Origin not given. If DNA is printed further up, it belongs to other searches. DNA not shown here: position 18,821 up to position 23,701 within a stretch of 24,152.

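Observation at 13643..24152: Soluble cluster with three different HdrA paralogues: candidate new electron-bifurcating complex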

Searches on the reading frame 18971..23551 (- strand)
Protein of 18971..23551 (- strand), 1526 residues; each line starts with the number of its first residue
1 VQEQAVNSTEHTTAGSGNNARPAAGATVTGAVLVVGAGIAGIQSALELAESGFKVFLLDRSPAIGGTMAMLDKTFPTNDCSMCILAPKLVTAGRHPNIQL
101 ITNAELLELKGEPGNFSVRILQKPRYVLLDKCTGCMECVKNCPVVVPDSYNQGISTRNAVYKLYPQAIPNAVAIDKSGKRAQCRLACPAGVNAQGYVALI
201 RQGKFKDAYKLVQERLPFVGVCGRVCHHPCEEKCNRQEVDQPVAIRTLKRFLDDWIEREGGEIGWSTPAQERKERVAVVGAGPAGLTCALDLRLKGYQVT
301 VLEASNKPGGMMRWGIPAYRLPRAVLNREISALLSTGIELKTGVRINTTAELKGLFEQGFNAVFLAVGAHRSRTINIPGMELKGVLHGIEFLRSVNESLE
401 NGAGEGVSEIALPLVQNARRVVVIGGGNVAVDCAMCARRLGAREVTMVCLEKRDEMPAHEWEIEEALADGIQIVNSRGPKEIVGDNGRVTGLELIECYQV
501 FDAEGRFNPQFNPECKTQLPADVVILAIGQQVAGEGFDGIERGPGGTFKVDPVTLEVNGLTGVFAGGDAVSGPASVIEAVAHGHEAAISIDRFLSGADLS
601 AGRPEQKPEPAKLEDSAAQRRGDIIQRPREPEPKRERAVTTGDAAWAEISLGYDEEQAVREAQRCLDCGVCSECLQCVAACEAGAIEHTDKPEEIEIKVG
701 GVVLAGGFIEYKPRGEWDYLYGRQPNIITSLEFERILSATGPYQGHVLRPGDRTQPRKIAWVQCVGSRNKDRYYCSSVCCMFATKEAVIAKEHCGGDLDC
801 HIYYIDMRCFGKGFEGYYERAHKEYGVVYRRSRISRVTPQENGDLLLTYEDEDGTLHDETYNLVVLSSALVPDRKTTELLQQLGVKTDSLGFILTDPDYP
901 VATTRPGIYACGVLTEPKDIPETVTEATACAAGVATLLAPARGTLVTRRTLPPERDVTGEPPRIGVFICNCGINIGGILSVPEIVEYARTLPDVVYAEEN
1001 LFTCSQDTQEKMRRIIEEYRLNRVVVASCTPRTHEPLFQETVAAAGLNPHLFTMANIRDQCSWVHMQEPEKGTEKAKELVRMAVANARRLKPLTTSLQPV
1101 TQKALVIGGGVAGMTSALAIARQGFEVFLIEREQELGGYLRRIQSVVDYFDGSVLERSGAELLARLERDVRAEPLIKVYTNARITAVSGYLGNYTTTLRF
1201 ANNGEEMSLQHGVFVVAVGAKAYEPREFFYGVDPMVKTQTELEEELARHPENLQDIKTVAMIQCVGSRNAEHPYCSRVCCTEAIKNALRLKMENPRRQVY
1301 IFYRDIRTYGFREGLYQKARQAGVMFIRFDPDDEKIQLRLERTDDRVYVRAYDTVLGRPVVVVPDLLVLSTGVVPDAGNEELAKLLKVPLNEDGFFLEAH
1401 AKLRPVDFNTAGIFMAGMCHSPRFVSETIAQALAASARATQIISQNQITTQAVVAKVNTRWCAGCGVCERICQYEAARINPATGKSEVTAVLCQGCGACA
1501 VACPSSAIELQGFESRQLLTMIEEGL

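Call 3: search_protein_families(library=pfam, proteins=[window:18971-23551:-], max_evalue=0.001)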
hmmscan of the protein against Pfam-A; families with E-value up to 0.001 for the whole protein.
window:18971-23551:- (1526 aa): 28 families (the best 25 are shown)
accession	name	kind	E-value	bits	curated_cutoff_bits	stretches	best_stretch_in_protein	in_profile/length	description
PF07992.20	Pyr_redox_2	-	3.5e-59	201.1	26.1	4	275-583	2-291/291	Pyridine nucleotide-disulphide oxidoreductase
PF13450.12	NAD_binding_8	-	1.4e-26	92.9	21.9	3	278-313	1-36/68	NAD(P)-binding Rossmann-like domain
PF01266.30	DAO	-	2.9e-23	83.4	27.9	3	275-310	1-37/353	FAD dependent oxidoreductase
PF12831.13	FAD_oxidored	-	2.2e-21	77.1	27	3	1105-1168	3-70/416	FAD dependent oxidoreductase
PF00070.33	Pyr_redox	-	3.8e-21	75.8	22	1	420-494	1-79/82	Pyridine nucleotide-disulphide oxidoreductase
PF00890.30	FAD_binding_2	-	3.2e-20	73.1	20.4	3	1104-1147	2-45/414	FAD binding domain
PF14691.11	Fer4_20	-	7.1e-19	68.1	25.8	1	179-259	28-111/113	Dihydroprymidine dehydrogenase domain II, 4Fe-4S cluster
PF13738.12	Pyr_redox_3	-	2e-15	57.2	30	0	278-307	2-32/305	Pyridine nucleotide-disulphide oxidoreductase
PF01946.23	Thi4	-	3.2e-15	56.5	26.2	1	275-315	19-60/235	Thi4 family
PF03486.20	HI0933_like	-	5.2e-15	56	50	1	275-309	2-36/244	HI0933-like protein Rossmann domain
PF01134.28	GIDA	-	9.4e-14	51.7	22.1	1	1105-1132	3-30/391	Glucose inhibited division protein A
PF01262.27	AlaDh_PNT_C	-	1.9e-12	47.5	23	0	28-64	27-63/214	Alanine dehydrogenase/PNT, C-terminal domain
PF01494.25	FAD_binding_3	-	3.3e-11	43.5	22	1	275-307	3-35/349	FAD binding domain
PF01593.30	Amino_oxidase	-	5e-09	36.4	19.8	0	284-311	2-29/443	Flavin containing amine oxidoreductase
PF13241.12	NAD_binding_7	-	2.9e-08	34.7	22.1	0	418-456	7-48/104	Putative NAD(P)-binding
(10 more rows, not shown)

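Call 4: search_protein_families(library=ncbifam, proteins=[window:18971-23551:-], max_evalue=0.001)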
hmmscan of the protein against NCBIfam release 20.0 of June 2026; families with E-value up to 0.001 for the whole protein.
window:18971-23551:- (1526 aa): 199 families (the best 25 are shown)
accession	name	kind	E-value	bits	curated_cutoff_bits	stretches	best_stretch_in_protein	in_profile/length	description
NF040770.1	hetero_SS_HdrA2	exception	1.1e-286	953.1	1100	4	1198-1524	305-639/777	CoB-CoM heterodisulfide reductase HdrA2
NF041778.1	hetero_SS_HdrA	equivalog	5.3e-197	656.2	1400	4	1200-1523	317-648/771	ferredoxin:CoB-CoM heterodisulfide reductase subunit HdrA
NF041891.1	hdrA_Methbact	equivalog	2.1e-192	641.3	1300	4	1200-1523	304-633/762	ferredoxin:CoB-CoM heterodisulfide reductase subunit HdrA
NF009410.0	PRK12771.1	subfamily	4.9e-158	527.2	516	3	178-700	45-543/566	NAD(P)-binding protein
NF009454.0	PRK12814.1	equivalog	5.2e-111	372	916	1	180-678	101-581/657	putative NADPH-dependent glutamate synthase small subunit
NF010590.0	PRK13984.1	equivalog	2.5e-101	339.7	946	1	181-596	196-608/611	putative oxidoreductase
TIGR01316.1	gltA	equivalog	4.8e-98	328.9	471.75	1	180-594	35-449/449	NADPH-dependent glutamate synthase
NF009414.0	PRK12778.1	equivalog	1.8e-93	314.2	1103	2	179-595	335-750/752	bifunctional dihydroorotate dehydrogenase B NAD binding subunit/NADPH-dependent glutamate synthase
TIGR03315.1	Se_ygfK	equivalog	5.1e-85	285.7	835.3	2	181-677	445-896/1012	putative selenate reductase subunit YgfK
TIGR01318.1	gltD_gamma_fam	subfamily_domain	5.4e-77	259.3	482.95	2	178-594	46-465/467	glutamate synthase, small subunit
TIGR01317.1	GOGAT_sm_gam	subfamily_domain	5e-67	226.8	447.7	1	186-596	57-480/485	glutamate synthase small subunit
NF045663.1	diclust_near_Sec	equivalog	3e-66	224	530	3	179-371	16-201/759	pyridine nucleotide-disulfide oxidoreductase/dicluster-binding protein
NF009409.0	PRK12770.1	subfamily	1.5e-63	215.1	343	1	268-596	13-352/360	putative glutamate synthase subunit beta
NF009413.0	PRK12775.1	equivalog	1.3e-60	205.2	1895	1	181-595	339-755/1006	putative trifunctional 2-polyprenylphenol hydroxylase/glutamate synthase subunit beta/ferritin domain-containing protein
NF009408.0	PRK12769.1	equivalog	1.7e-60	204.9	1003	1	170-595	223-652/659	formate-dependent uric acid utilization protein AegA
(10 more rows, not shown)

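Call 18: find_related_loci(query=window:18971-23551:-, collection=genome_contigs, flank=10000)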
Query window:18971-23551:- (1526 aa) in genome_contigs; peptide patterns used: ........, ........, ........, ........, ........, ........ (x = any residue, [..] = any of these).
448 stretches matched a pattern; 152 encode a relative of the query (tblastn E <= 1e-3); the best 80 are kept; 80 distinct loci.
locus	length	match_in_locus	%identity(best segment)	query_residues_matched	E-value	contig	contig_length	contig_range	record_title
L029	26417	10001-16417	70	33-1526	0e+0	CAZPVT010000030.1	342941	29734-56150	MAG TPA_asm: uncultured bacterium isolate SRP231805_co4_154 genome assembly, contig: k141_429612, whole genome shotgun s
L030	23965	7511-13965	69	19-1526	0e+0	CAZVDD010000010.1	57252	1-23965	MAG TPA_asm: uncultured bacterium isolate SRP231805_co4_173 genome assembly, contig: k141_117442, whole genome shotgun s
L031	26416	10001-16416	69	19-1526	0e+0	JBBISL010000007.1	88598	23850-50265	MAG: candidate division WOR-3 bacterium isolate SLF170214_bin_372 NODE_336_length_88598_cov_7.319257, whole genome shotg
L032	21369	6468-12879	63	30-1526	0e+0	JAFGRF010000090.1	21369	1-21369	MAG: candidate division WOR-3 bacterium isolate Zod_Metabat.816 k87_2057679, whole genome shotgun sequence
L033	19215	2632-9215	68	28-1526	0e+0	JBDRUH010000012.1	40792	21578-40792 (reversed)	MAG: candidate division WOR-3 bacterium isolate JZ-2_201705_bins_136 JZ-2_201705_bins_136_scaffold_12, whole genome shot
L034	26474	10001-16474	61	18-1526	0e+0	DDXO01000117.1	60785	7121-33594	MAG TPA_asm: candidate division WOR-3 bacterium UBA2258 UBA2258_contig_4686, whole genome shotgun sequence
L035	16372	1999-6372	49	42-1523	0e+0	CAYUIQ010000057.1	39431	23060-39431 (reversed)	MAG TPA_asm: uncultured Planctomycetaceae bacterium isolate SRP167671_co1_171 genome assembly, contig: NODE_1135_length_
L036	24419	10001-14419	47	28-1526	0e+0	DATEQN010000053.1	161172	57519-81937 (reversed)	MAG TPA_asm: Terriglobales bacterium isolate SMAG_U9048 k141_164462, whole genome shotgun sequence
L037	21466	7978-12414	48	27-1526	0e+0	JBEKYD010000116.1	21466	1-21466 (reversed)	MAG: Bryobacteraceae bacterium isolate SPRUCE 667 SPRUCE_667_116, whole genome shotgun sequence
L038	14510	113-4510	45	30-1519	0e+0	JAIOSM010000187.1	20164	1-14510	MAG: Desulfobacteraceae bacterium isolate SMBSF44 bin_25_k127_742816, whole genome shotgun sequence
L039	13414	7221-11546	46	42-1518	0e+0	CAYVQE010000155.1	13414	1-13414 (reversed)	MAG TPA_asm: uncultured Myxococcales bacterium isolate SRP141376_co4_87 genome assembly, contig: NODE_7785_length_13414_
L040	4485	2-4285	47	28-1519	0e+0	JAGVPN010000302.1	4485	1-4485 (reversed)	MAG: Syntrophobacterales bacterium isolate DeMMO3_32 c_000000088288, whole genome shotgun sequence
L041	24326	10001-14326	45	42-1518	0e+0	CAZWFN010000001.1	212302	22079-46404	MAG TPA_asm: uncultured Myxococcales bacterium isolate SRP332253_co1_126 genome assembly, contig: NODE_24_length_212302_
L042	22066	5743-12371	47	1-1519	0e+0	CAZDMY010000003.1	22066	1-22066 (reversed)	MAG TPA_asm: uncultured Dehalococcoidia bacterium isolate SRP332253_co2_55 genome assembly, contig: NODE_2173_length_220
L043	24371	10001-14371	47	27-1526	0e+0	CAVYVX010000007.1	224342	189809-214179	MAG: uncultured Acidobacteriaceae bacterium isolate MFD01476.bin.1.152 genome assembly, contig: contig_39415, whole geno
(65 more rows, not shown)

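Call 48: search_solved_structures(query=window:18971-23551:-, max_evalue=1e-20)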
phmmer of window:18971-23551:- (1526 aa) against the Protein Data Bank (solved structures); distinct sequences matched with E-value up to 1e-20: 18.
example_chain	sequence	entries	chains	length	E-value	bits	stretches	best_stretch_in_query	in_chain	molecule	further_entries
5odc_A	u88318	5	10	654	1.1e-181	609.3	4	960-1114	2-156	Heterodisulfide reductase, subunit A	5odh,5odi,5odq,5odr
8rvu_a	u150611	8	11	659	5e-179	600.6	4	954-1116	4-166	H(2):CoB-CoM heterodisulfide,ferredoxin reductase subunit A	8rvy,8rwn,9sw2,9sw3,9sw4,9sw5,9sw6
8rvv_A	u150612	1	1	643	3.7e-177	594.3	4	666-853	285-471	H(2):CoB-CoM heterodisulfide,ferredoxin reductase subunit A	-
7bkb_A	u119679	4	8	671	4.4e-155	521.2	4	1272-1523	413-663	CoB--CoM heterodisulfide reductase iron-sulfur subunit A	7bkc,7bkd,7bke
9sfi_A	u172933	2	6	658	2.9e-148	498.6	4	28-176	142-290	CoB--CoM heterodisulfide reductase iron-sulfur subunit A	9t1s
9bov_A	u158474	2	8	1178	4.6e-102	345.5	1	176-677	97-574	Molybdopterin oxidoreductase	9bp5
9n5u_A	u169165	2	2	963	9.4e-89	301.4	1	181-597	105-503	NfnA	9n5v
8oh5_C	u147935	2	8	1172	3.7e-84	286.2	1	167-678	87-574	Formate dehydrogenase-O, major subunit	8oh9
4ylf_B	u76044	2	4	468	6.8e-71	242.2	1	183-596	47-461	Dihydropyrimidine dehydrogenase subunit A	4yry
5vj7_A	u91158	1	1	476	6.3e-63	215.8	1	181-595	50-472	Oxidoreductase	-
5jca_L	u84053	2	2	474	4.7e-62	212.9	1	181-595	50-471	NADH-dependent Ferredoxin:NADP Oxidoreductase (NfnI) subunit alpha | NADH-dependent Ferredoxin:NADP Oxidoreductase subunit alpha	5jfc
6s6s_G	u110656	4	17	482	2.4e-53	184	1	183-593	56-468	Glutamate synthase [NADPH] small chain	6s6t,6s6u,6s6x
2vdc_G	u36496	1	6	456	2.4e-53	184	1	182-593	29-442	GLUTAMATE SYNTHASE [NADPH] SMALL CHAIN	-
7mfm_I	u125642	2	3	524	2.8e-43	150.7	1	195-602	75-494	Glutamate synthase (NADPH) small chain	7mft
1gt8_A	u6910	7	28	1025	5.6e-38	133.1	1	181-601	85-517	DIHYDROPYRIMIDINE DEHYDROGENASE | Dihydropyrimidine dehydrogenase [NADP(+)]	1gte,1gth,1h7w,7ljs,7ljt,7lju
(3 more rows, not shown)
